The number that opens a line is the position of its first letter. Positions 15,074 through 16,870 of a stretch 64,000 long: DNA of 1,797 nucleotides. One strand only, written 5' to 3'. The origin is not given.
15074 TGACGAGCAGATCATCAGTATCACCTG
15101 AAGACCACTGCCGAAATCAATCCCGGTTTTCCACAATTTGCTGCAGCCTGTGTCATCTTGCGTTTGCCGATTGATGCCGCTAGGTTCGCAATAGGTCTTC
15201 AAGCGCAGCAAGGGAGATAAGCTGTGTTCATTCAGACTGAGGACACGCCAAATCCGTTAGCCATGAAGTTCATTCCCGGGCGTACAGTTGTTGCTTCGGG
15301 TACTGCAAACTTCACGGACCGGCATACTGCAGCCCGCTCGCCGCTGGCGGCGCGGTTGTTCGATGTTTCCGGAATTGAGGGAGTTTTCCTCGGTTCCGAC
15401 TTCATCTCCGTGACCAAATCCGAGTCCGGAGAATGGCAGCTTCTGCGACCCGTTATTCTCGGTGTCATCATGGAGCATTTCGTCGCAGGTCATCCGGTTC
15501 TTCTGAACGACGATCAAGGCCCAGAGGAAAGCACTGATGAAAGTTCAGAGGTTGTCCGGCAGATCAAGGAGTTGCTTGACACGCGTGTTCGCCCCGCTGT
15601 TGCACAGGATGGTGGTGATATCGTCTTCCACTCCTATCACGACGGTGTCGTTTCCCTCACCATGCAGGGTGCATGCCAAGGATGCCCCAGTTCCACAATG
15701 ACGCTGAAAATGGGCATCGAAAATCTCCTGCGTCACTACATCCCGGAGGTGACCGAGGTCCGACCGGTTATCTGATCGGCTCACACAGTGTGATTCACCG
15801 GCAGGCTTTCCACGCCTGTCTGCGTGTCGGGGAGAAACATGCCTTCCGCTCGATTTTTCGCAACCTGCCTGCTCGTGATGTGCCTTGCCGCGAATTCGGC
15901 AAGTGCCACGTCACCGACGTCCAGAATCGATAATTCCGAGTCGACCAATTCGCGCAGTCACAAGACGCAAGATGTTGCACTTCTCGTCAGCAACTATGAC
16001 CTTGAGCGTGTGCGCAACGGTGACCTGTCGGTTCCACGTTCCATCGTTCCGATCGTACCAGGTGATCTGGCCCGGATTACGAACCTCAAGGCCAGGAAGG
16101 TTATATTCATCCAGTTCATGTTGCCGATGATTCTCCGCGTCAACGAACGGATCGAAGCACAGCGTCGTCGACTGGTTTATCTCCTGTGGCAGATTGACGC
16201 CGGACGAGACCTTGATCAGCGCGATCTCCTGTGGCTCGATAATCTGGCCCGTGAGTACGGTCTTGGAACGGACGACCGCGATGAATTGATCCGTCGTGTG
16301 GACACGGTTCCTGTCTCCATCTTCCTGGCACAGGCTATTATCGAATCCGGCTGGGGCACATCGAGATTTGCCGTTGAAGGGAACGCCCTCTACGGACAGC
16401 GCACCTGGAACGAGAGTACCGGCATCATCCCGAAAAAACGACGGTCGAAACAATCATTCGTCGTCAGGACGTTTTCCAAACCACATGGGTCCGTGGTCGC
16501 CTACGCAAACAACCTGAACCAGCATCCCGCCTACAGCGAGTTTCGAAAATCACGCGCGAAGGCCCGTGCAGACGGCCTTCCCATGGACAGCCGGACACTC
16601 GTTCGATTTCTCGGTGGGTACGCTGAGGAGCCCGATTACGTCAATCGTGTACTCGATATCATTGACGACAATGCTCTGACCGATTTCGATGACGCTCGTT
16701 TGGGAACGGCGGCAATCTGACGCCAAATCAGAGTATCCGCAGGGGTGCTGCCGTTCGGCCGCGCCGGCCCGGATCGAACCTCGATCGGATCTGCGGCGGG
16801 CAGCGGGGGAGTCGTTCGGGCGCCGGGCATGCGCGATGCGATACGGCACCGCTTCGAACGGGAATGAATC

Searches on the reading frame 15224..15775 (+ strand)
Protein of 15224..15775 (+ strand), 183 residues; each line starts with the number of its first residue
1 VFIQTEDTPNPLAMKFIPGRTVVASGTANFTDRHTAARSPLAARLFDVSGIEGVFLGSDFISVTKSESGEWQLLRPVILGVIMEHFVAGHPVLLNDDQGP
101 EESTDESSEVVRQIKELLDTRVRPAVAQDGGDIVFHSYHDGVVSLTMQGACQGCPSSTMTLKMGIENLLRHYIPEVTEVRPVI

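Call 37: search_protein_families(library=ncbifam, proteins=[window:15224-15775:+], max_evalue=0.001)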
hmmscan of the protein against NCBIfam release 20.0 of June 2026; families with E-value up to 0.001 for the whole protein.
window:15224-15775:+ (183 aa): 3 families
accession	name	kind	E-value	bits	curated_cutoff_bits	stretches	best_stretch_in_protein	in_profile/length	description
TIGR03341.1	YhgI_GntY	equivalog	4.9e-12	46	269.35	1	104-180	100-177/190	Fe-S biogenesis protein NfuA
TIGR02000.1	NifU_proper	equivalog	4e-10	39.6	273.3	1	110-182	220-290/290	Fe-S cluster assembly protein NifU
NF008392.0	PRK11190.1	equivalog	3.8e-08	33.5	268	1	106-181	103-180/192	Fe-S biogenesis protein NfuA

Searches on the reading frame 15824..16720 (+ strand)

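Call 37: search_protein_families(library=ncbifam, proteins=[window:15824-16720:+], max_evalue=0.001)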
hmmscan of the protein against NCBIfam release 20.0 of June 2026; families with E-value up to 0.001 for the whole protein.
window:15824-16720:+ (298 aa): 3 families
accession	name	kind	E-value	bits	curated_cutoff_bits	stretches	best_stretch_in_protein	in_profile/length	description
NF007681.0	PRK10356.1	equivalog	3e-29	102.1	193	1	11-283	9-266/274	protein bax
NF038016.1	sporang_Gsm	equivalog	1.2e-10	41.3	240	1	160-289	182-316/316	sporangiospore maturation cell wall hydrolase GsmA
TIGR02541.1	flagell_FlgJ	equivalog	3.5e-05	23.8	193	1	161-282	167-292/294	flagellar assembly peptidoglycan hydrolase FlgJ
